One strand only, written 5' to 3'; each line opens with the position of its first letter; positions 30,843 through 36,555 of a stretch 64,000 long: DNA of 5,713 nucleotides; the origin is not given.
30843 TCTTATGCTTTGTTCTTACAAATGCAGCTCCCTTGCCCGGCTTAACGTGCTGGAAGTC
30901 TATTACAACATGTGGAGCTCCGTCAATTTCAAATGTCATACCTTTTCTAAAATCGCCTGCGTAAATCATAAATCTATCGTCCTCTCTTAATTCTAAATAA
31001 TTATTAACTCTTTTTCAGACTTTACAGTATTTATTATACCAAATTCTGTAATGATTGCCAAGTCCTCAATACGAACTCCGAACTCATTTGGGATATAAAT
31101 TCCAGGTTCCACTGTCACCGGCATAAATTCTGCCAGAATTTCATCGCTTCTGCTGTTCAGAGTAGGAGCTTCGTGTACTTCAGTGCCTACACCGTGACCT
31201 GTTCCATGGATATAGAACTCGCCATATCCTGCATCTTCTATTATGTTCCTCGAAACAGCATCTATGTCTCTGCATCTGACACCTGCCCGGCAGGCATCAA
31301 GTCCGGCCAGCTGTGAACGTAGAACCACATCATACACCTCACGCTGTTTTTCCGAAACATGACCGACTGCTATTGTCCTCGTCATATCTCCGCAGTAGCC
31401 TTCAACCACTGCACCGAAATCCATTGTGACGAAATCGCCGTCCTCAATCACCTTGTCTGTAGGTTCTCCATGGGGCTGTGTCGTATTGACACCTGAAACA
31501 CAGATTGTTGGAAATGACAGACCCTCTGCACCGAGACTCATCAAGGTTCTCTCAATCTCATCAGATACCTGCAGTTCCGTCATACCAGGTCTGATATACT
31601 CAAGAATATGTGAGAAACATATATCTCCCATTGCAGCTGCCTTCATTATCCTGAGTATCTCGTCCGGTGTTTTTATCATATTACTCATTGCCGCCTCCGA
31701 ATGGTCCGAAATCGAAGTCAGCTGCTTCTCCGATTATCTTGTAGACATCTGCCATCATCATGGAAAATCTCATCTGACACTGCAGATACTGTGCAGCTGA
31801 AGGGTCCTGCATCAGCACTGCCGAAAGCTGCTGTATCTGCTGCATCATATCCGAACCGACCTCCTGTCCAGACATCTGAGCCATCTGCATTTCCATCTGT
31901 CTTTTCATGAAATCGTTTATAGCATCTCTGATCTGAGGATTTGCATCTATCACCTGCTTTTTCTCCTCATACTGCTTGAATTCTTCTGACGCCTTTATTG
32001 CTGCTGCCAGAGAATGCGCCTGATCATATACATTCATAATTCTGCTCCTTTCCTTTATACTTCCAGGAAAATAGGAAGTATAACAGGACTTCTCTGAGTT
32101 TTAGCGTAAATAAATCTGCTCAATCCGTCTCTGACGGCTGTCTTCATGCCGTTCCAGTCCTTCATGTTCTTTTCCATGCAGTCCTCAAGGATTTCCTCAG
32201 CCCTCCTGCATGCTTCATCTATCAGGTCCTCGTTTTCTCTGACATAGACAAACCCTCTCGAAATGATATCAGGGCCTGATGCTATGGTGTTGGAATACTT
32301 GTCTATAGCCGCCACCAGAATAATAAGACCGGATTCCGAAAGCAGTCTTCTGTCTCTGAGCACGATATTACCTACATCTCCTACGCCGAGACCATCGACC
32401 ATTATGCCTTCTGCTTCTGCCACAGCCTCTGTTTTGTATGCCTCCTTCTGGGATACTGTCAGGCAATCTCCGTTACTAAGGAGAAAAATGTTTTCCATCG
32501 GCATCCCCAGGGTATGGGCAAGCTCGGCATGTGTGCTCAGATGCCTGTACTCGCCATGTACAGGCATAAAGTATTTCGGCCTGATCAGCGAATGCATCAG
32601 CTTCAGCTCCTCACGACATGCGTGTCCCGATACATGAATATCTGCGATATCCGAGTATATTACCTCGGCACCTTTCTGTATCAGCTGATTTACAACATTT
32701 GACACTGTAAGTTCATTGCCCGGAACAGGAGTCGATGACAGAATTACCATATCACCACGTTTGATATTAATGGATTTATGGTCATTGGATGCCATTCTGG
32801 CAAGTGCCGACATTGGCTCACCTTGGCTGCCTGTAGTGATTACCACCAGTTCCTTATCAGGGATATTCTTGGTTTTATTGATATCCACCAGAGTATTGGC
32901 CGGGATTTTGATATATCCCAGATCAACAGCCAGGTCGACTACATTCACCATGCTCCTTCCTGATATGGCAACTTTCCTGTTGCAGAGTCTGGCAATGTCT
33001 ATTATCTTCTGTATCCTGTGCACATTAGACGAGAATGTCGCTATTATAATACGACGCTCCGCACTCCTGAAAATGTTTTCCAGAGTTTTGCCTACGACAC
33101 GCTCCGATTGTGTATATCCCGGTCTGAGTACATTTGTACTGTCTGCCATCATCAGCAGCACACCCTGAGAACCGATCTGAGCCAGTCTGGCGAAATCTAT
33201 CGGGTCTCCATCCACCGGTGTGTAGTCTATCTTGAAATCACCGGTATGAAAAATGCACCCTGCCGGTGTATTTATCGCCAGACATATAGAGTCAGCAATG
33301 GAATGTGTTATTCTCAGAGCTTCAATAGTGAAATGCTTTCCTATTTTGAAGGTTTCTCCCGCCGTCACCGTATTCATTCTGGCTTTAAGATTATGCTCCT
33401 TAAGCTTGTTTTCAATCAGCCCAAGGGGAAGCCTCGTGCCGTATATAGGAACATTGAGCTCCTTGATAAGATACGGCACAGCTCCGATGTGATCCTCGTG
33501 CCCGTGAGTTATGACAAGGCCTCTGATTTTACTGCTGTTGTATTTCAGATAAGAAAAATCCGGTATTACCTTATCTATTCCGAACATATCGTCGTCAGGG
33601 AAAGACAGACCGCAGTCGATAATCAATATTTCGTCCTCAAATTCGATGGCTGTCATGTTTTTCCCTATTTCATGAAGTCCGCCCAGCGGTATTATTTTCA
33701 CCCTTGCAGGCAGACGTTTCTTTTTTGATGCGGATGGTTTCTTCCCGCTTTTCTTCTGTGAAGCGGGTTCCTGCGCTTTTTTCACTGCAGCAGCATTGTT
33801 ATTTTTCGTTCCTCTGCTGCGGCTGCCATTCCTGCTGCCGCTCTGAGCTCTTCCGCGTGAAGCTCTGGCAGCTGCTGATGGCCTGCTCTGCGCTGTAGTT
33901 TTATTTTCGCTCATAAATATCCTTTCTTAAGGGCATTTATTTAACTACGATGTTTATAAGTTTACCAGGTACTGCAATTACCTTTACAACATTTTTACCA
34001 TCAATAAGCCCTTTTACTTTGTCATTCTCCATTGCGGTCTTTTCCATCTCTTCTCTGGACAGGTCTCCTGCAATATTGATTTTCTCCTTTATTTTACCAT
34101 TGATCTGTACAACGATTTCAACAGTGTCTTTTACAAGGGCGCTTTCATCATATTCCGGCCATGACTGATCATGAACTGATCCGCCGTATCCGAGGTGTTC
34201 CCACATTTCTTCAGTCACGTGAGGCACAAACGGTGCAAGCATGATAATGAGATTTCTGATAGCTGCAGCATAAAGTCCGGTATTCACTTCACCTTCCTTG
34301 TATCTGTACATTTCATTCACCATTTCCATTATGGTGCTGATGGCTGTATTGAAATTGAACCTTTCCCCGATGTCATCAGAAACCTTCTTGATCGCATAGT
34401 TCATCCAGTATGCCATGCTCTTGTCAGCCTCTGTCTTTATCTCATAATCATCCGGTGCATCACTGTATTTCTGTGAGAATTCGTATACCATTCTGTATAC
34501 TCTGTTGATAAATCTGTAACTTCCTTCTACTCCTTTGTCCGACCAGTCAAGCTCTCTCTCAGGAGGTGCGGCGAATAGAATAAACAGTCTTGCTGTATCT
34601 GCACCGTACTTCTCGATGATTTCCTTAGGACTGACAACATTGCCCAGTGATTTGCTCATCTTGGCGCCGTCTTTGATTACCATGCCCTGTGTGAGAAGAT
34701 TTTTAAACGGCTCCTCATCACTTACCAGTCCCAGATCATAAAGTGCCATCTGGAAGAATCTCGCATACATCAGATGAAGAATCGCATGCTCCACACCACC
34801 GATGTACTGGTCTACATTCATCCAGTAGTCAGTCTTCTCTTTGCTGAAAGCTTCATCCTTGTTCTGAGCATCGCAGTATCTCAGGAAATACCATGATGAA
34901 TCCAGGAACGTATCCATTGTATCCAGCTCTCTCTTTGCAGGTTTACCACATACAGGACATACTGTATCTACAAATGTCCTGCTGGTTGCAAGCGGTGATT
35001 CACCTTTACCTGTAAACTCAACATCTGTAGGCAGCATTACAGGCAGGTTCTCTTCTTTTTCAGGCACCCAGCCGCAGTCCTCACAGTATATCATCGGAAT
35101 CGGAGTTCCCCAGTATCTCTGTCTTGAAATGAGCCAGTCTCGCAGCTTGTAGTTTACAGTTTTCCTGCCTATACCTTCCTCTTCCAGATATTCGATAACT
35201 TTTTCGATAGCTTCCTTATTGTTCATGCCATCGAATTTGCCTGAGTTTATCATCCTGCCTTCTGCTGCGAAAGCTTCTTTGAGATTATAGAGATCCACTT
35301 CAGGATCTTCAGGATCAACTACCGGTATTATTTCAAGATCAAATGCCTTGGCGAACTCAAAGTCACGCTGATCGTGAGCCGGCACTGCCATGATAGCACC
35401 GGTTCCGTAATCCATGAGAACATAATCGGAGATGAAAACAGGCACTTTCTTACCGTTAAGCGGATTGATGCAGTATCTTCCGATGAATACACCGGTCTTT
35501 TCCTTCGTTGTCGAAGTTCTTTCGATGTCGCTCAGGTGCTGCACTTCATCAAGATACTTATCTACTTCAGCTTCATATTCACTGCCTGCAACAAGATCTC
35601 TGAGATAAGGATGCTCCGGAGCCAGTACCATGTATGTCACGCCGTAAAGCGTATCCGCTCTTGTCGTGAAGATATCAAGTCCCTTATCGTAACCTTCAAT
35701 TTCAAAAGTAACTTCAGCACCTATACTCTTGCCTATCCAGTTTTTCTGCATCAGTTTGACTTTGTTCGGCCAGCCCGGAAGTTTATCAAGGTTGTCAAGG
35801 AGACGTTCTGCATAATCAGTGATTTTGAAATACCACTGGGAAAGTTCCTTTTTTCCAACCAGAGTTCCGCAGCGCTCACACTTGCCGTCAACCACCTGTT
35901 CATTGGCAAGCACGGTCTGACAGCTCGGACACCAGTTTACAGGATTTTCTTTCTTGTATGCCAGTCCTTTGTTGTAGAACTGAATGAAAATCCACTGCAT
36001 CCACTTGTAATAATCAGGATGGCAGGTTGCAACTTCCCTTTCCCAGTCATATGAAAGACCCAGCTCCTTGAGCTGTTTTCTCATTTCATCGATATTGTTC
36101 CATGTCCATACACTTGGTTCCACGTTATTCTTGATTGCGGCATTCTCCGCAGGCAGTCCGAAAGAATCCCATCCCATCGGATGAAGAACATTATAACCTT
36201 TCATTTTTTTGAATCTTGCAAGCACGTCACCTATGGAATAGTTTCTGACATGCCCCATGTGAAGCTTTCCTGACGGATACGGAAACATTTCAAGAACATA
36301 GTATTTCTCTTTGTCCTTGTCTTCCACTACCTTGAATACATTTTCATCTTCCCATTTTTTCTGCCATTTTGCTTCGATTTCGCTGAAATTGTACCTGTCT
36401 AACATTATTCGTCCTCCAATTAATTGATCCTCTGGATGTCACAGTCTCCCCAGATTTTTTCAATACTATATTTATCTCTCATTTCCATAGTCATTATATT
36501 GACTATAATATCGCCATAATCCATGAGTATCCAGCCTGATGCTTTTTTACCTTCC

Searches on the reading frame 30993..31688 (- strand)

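Call 60: search_protein_families(library=pfam, proteins=[window:30993-31688:-], max_evalue=0.000001)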
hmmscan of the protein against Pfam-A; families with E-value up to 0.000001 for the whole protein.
window:30993-31688:- (231 aa): 1 family
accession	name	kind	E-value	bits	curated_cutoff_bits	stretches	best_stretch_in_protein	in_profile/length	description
PF00557.29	Peptidase_M24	-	1.9e-70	237.3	23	1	14-215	3-208/208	Metallopeptidase family M24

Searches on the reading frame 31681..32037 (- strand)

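Call 60: search_protein_families(library=pfam, proteins=[window:31681-32037:-], max_evalue=0.000001)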
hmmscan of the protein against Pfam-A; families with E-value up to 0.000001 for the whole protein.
window:31681-32037:- (118 aa): 1 family
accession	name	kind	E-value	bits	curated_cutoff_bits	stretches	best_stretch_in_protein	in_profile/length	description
PF06133.16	Com_YlbF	-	4.5e-27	95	23.9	1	3-105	1-103/105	Control of competence regulator ComK, YlbF/YmcA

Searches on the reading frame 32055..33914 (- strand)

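Call 60: search_protein_families(library=pfam, proteins=[window:32055-33914:-], max_evalue=0.000001)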
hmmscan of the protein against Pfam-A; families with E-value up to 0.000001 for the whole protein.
window:32055-33914:- (619 aa): 5 families
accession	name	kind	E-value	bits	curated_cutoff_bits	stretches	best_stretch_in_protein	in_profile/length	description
PF22505.1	RNase_J_b_CASP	-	6.7e-51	171.8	27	1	286-411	1-126/126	Ribonuclease J, beta-CASP domain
PF17770.6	RNase_J_C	-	4.3e-32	111.6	23.8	1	518-619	1-102/102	Ribonuclease J C-terminal domain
PF07521.17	RMMBL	-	1.4e-13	51.1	21.6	1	422-470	7-57/63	Zn-dependent metallo-hydrolase RNA specificity domain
PF00753.33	Lactamase_B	-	3e-12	47.3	22.7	1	86-175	7-89/196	Metallo-beta-lactamase superfamily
PF12706.13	Lactamase_B_2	-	1.2e-08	35.2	27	1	121-228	23-144/200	Beta-lactamase superfamily domain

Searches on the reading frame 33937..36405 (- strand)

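Call 60: search_protein_families(library=pfam, proteins=[window:33937-36405:-], max_evalue=0.000001)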
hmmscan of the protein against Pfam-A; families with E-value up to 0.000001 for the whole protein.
window:33937-36405:- (822 aa): 6 families
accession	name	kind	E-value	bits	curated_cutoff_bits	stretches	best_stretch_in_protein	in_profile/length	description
PF13603.12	tRNA-synt_1_2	-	8.3e-73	244.3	25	1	221-408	1-185/185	Leucyl-tRNA synthetase, editing domain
PF00133.28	tRNA-synt_1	-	9e-63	212.9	22.7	2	13-225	1-226/414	tRNA synthetases class I (I, L, M and V)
PF09334.17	tRNA-synt_1g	-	1.9e-37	129.4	20.1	2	37-181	3-144/391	tRNA synthetases class I (M)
PF08264.19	Anticodon_1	-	5.6e-25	88.4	25.1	1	666-783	6-143/148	Anticodon-binding domain of tRNA ligase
PF01406.26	tRNA-synt_1e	-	6.1e-11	42.7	27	0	562-624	233-294/301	tRNA synthetases class I (C) catalytic domain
PF01921.24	tRNA-synt_1f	-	3.3e-08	33.3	27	0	576-626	276-325/360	tRNA synthetases class I (K)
